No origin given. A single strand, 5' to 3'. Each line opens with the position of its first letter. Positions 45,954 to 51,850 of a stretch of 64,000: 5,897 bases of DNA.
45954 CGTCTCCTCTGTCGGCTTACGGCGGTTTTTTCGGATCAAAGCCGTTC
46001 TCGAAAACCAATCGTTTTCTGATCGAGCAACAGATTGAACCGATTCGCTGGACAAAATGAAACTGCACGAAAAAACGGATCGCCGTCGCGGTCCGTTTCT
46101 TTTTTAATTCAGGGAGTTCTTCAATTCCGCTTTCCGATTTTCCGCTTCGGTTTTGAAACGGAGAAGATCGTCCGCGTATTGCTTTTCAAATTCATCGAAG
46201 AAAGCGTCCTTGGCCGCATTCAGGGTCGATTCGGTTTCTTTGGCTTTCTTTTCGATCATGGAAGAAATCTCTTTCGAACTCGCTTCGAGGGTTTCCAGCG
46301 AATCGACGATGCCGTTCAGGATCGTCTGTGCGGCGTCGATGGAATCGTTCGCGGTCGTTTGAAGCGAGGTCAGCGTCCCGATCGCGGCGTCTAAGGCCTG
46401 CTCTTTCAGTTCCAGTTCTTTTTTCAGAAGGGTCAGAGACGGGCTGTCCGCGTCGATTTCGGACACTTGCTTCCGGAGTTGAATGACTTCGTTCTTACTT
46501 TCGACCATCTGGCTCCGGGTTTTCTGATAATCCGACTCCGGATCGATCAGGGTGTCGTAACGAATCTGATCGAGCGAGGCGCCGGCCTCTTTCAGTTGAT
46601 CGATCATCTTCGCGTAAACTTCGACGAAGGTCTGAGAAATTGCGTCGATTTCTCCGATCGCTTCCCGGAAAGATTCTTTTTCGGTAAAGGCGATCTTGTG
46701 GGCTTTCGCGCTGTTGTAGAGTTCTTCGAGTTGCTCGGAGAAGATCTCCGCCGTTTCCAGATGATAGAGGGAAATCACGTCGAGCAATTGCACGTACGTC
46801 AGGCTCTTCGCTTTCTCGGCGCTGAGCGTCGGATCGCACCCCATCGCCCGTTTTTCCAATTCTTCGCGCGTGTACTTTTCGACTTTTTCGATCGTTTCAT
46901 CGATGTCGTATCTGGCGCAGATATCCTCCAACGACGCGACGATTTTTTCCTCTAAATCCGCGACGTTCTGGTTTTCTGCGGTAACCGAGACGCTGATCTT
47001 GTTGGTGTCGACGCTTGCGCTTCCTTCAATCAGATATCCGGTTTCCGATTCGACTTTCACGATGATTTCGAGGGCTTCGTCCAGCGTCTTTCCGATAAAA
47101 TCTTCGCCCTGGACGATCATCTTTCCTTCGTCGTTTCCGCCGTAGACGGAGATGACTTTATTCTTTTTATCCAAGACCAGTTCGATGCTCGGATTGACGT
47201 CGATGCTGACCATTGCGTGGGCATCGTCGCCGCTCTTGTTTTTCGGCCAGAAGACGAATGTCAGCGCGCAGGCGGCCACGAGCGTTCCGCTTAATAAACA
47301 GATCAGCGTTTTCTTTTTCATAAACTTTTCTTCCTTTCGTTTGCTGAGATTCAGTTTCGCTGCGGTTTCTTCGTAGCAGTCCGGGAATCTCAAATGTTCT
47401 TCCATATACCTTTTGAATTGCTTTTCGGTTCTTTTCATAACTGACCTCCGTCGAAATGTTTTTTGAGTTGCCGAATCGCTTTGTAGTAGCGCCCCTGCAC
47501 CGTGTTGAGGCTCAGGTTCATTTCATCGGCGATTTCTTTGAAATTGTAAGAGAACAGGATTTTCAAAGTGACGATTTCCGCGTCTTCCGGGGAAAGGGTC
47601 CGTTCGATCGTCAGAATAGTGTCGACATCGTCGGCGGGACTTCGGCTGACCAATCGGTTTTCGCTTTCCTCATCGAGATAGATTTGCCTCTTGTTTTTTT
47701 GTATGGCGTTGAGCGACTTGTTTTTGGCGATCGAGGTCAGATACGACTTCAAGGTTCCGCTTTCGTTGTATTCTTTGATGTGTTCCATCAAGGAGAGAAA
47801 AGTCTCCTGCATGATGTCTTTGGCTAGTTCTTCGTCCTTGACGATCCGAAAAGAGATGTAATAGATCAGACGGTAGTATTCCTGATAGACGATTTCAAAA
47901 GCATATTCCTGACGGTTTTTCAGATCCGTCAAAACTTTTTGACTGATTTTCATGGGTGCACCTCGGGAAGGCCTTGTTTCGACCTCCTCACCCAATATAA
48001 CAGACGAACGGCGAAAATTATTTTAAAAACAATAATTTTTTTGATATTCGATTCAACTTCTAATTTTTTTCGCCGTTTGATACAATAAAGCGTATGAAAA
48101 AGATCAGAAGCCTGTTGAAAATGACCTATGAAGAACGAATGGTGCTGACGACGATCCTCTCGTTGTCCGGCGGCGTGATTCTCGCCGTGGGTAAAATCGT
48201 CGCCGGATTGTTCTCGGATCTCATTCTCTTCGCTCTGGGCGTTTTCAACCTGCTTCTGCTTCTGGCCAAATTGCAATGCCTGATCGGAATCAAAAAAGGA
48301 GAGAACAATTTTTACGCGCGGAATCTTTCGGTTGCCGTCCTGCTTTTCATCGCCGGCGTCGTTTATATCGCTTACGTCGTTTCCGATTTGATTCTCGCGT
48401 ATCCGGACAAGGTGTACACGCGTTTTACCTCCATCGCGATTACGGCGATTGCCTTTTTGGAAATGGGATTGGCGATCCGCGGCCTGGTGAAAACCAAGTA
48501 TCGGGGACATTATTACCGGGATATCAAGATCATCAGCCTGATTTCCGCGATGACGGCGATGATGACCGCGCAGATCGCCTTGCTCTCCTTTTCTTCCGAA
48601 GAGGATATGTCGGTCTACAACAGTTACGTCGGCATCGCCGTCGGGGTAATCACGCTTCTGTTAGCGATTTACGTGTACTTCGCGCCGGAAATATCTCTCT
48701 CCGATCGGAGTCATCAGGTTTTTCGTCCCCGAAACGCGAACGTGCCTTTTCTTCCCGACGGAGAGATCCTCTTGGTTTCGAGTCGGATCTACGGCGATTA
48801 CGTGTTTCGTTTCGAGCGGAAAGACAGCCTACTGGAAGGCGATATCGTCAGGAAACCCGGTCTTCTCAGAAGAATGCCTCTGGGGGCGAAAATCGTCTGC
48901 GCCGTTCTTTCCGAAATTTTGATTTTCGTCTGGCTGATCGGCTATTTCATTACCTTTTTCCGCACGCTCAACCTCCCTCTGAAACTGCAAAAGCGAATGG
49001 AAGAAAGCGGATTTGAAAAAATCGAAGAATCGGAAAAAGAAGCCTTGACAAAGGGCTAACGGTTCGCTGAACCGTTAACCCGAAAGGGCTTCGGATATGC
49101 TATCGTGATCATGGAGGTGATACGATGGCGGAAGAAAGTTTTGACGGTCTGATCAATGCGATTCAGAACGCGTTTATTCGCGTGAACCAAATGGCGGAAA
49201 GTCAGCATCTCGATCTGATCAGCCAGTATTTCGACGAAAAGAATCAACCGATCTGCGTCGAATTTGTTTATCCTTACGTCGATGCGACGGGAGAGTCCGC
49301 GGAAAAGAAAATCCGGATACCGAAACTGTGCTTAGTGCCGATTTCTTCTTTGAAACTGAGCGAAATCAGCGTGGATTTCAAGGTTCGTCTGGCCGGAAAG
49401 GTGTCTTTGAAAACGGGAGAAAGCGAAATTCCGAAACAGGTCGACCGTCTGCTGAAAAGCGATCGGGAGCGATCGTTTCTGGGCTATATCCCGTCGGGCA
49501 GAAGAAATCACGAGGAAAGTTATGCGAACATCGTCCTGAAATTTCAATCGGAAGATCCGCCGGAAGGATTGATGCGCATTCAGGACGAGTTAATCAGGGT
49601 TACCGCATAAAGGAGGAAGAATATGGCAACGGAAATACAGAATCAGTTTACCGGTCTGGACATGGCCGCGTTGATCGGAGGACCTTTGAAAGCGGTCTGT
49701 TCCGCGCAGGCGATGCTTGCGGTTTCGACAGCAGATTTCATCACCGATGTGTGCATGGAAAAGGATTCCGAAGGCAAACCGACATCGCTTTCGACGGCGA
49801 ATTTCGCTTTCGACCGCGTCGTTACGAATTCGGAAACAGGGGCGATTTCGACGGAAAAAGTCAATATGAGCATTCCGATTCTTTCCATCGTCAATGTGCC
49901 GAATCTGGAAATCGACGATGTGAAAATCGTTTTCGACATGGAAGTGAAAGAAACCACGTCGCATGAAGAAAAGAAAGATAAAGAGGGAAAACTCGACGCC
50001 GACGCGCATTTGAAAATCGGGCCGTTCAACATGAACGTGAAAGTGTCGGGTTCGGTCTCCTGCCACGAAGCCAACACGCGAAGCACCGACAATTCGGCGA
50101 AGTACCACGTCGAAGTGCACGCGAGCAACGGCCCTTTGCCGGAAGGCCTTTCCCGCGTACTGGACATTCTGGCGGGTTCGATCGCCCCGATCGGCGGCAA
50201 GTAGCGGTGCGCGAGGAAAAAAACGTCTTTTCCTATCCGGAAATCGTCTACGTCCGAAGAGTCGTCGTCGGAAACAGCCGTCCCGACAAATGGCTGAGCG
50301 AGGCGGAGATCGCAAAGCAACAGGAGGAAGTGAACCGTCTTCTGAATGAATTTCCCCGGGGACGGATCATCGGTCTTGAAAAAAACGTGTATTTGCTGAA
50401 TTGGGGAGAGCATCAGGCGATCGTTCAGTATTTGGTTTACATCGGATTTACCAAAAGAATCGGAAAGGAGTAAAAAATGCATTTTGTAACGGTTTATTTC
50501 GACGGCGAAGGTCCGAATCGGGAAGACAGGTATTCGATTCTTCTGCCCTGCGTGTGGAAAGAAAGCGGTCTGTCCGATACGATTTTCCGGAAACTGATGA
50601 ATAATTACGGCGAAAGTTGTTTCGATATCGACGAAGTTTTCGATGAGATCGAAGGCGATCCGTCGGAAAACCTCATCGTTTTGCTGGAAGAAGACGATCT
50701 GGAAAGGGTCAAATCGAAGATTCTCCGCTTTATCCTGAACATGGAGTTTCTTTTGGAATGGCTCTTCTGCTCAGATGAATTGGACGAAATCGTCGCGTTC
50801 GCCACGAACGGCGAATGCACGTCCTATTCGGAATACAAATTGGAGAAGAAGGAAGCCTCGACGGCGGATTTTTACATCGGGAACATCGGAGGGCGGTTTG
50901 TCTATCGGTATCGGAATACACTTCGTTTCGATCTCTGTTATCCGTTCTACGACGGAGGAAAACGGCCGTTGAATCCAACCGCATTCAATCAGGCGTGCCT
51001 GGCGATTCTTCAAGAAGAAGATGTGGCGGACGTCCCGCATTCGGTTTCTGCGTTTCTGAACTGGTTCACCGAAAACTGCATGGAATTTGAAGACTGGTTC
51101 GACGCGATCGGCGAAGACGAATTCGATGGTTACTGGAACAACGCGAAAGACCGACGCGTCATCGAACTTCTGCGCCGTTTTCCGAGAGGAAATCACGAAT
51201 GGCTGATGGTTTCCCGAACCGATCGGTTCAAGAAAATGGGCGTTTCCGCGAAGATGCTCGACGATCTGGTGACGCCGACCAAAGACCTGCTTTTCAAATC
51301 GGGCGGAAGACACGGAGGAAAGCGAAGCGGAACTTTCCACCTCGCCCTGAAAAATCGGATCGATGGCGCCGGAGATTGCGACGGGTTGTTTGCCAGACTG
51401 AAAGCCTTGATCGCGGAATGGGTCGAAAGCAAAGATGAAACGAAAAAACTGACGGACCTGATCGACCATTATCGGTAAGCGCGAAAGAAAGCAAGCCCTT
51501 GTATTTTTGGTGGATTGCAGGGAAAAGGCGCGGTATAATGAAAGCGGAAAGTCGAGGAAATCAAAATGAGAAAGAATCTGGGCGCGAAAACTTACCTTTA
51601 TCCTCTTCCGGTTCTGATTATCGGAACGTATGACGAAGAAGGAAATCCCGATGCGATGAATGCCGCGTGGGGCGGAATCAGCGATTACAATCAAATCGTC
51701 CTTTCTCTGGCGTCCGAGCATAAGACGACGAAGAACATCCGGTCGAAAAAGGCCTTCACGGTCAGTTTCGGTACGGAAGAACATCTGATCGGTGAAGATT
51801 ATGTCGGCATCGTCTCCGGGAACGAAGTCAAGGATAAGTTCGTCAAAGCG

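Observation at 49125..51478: Tightly coupled four-gene operon of unknown function built around a paralogous beta-rich (DUF2589-like) protein pair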

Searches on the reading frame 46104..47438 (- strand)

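Call 3: search_protein_families(library=pfam, proteins=[window:46104-47438:-], max_evalue=1)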
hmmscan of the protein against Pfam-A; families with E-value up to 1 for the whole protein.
window:46104-47438:- (444 aa): 8 families
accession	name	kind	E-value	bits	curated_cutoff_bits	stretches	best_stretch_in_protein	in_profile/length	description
PF23750.1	RsgI_M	-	1e-21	78.3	25.3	1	75-197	2-121/133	Anti-sigma factor RsgI-like central domain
PF14407.11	Frankia_peptide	-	0.013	16.2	48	1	163-206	16-62/63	Ribosomally synthesized peptide prototyped by Frankia Franean1_4349.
PF24641.1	KH_DEAH11_2nd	-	0.039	14.2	27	0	122-171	23-68/75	DEAH11 eukaryotic type KH-domain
PF06911.18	Senescence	-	0.077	13.3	24.6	1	254-398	46-144/184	Senescence domain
PF24529.1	CFAP47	-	0.11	12.8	27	1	268-315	79-125/166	Cilia- and flagella-associated protein 47 domain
PF10112.14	Halogen_Hydrol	-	0.14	12.5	29.8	0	392-432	148-188/191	5-bromo-4-chloroindolyl phosphate hydrolysis protein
PF05335.18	DUF745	-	0.16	12.1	33.3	1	348-432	31-113/183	Protein of unknown function (DUF745)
PF07889.17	DUF1664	-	1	9.9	34.6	0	233-295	46-102/124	Protein of unknown function (DUF1664)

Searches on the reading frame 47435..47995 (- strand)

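Call 3: search_protein_families(library=pfam, proteins=[window:47435-47995:-], max_evalue=1)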
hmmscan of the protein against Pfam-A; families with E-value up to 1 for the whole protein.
window:47435-47995:- (186 aa): 9 families
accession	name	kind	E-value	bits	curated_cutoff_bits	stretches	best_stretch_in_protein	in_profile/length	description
PF04542.20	Sigma70_r2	-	1.1e-16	60.8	24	1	37-103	2-70/71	Sigma-70 region 2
PF08281.18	Sigma70_r4_2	-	1e-08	35.1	25.7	1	133-177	10-54/54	Sigma-70, region 4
PF04545.22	Sigma70_r4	-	8e-06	25.7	24.1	1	133-179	4-50/50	Sigma-70, region 4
PF07638.17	Sigma70_ECF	-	0.0014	19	21.1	1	126-175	129-176/185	ECF sigma factor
PF13921.12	Myb_DNA-bind_6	-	0.0038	17.8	22.9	1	137-176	5-46/60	Myb-like DNA-binding domain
PF19889.5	DUF6362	-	0.0058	17.4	31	1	97-176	17-97/98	Domain of unknown function (DUF6362)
PF09862.15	DUF2089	-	0.0081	16.3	33.4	1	134-178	1-45/47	Domain of unknown function (DUF2089)-HTH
PF24655.1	DUF7645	-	0.046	14.1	27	1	152-181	31-60/62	Domain of unknown function (DUF7645)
PF12645.13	HTH_16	-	0.76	10.4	22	1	31-76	13-64/65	Helix-turn-helix domain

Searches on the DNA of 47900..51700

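Call 109: search_rna_families(source=window, start=47900, end=51700, threshold=evalue, max_evalue=1)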
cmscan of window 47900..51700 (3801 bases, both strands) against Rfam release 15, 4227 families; matches with E-value up to 1: 0.
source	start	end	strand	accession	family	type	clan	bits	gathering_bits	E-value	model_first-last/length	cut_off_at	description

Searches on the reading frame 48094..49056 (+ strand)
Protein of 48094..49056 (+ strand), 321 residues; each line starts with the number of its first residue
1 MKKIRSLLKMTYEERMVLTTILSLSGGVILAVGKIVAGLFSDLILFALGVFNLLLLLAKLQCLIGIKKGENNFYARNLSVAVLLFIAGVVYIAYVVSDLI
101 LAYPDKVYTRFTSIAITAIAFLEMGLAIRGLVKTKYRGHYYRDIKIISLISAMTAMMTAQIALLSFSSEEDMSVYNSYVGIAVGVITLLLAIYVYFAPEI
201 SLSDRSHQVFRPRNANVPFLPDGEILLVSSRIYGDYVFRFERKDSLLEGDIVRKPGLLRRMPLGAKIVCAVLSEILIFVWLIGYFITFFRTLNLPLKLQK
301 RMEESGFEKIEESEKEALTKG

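Call 3: search_protein_families(library=pfam, proteins=[window:48094-49056:+], max_evalue=1)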
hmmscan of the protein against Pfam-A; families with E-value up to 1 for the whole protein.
window:48094-49056:+ (321 aa): 2 families
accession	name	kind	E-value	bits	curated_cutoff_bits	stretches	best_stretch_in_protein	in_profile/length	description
PF15184.11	TOM6p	-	0.18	12.1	27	1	71-105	38-71/74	Mitochondrial import receptor subunit TOM6 homolog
PF07219.19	HemY_N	-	0.39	11.3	31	0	274-321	19-66/107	HemY protein N-terminus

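Call 4: search_protein_families(library=padloc, proteins=[window:48094-49056:+], max_evalue=1)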
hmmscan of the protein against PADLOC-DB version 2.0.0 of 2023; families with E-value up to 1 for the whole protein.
window:48094-49056:+ (321 aa): 0 families

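Call 5: search_protein_families(library=ncbifam, proteins=[window:48094-49056:+], max_evalue=1)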
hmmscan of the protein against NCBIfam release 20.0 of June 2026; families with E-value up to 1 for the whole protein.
window:48094-49056:+ (321 aa): 1 family
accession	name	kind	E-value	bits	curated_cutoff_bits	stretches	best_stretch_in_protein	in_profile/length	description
NF047986.1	C_WD1278_WD0630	domain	0.2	11.8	27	1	177-205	31-61/64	TomO hydrophobic C-terminal domain-containing protein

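Call 6: search_protein_families(library=phrogs, proteins=[window:48094-49056:+], max_evalue=1)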
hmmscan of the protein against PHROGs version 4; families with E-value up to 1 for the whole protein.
window:48094-49056:+ (321 aa): 0 families

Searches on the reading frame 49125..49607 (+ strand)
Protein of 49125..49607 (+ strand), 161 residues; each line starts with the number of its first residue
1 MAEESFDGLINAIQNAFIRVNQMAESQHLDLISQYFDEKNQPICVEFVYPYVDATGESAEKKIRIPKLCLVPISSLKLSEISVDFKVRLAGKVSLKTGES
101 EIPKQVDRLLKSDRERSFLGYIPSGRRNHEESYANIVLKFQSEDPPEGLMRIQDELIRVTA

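Call 3: search_protein_families(library=pfam, proteins=[window:49125-49607:+], max_evalue=1)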
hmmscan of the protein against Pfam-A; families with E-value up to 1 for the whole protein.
window:49125-49607:+ (161 aa): 3 families
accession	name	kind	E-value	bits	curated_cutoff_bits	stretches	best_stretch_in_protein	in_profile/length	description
PF11655.13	DUF2589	-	2.8e-22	80.2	23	1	6-156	2-151/154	Protein of unknown function (DUF2589)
PF00629.30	MAM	-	0.072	13.4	26.4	1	15-52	43-82/158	MAM domain, meprin/A5/mu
PF07972.16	Flavodoxin_NdrI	-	0.17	12.4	27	1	99-134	52-88/120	NrdI Flavodoxin like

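Call 4: search_protein_families(library=padloc, proteins=[window:49125-49607:+], max_evalue=1)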
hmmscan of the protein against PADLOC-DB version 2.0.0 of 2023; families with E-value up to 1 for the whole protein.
window:49125-49607:+ (161 aa): 0 families

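Call 5: search_protein_families(library=ncbifam, proteins=[window:49125-49607:+], max_evalue=1)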
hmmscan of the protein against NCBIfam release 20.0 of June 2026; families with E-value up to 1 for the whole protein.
window:49125-49607:+ (161 aa): 1 family
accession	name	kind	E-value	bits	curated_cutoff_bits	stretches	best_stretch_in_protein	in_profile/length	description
TIGR00333.1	nrdI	equivalog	0.039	14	74.65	1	95-135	47-88/127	class Ib ribonucleoside-diphosphate reductase assembly flavoprotein NrdI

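Call 6: search_protein_families(library=phrogs, proteins=[window:49125-49607:+], max_evalue=1)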
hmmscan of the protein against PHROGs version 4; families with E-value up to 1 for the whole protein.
window:49125-49607:+ (161 aa): 1 family
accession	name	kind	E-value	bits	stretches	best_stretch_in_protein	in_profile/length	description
phrog_15998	-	unknown function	0.29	12.6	1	6-54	17-67/84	-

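Call 102: list_cluster_members(proteins=[window:49125-49607:+, window:49623-50201:+, window:50477-51475:+, window:48121-49056:+, window:51566-52120:+])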
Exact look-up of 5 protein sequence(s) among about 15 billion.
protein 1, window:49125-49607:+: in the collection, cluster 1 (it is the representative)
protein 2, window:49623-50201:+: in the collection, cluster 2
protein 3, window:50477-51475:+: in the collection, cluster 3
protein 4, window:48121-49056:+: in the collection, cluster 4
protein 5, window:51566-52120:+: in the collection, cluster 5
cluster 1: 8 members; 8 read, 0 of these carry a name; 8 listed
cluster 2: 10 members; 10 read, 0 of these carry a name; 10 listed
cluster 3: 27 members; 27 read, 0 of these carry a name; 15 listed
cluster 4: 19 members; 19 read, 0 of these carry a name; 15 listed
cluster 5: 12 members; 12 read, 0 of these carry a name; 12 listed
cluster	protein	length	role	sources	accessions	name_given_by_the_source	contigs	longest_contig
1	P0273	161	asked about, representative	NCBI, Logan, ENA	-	-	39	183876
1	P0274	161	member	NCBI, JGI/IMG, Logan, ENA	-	-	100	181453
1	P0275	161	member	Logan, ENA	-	-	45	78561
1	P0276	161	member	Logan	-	-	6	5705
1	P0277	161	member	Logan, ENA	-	-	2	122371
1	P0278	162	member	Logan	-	-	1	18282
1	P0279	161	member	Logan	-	-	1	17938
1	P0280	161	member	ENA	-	-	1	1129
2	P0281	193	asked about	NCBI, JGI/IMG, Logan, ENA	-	-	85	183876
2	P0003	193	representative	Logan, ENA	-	-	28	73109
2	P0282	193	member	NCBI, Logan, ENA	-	-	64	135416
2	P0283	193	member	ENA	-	-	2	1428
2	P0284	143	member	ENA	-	-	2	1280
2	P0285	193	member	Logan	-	-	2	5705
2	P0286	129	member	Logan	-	-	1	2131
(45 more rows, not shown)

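Call 106: search_solved_structures(query=A9, max_evalue=10)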
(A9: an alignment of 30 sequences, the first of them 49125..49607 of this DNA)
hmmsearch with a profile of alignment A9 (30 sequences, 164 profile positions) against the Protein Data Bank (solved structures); distinct sequences matched with E-value up to 10: 2.
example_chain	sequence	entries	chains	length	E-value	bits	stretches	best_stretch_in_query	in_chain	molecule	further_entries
9bh5_AA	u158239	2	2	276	0.38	13.9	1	42-84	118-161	Small ribosomal subunit protein uS2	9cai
5jp1_B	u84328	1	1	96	0.67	13.1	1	129-157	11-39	Small ubiquitin-related modifier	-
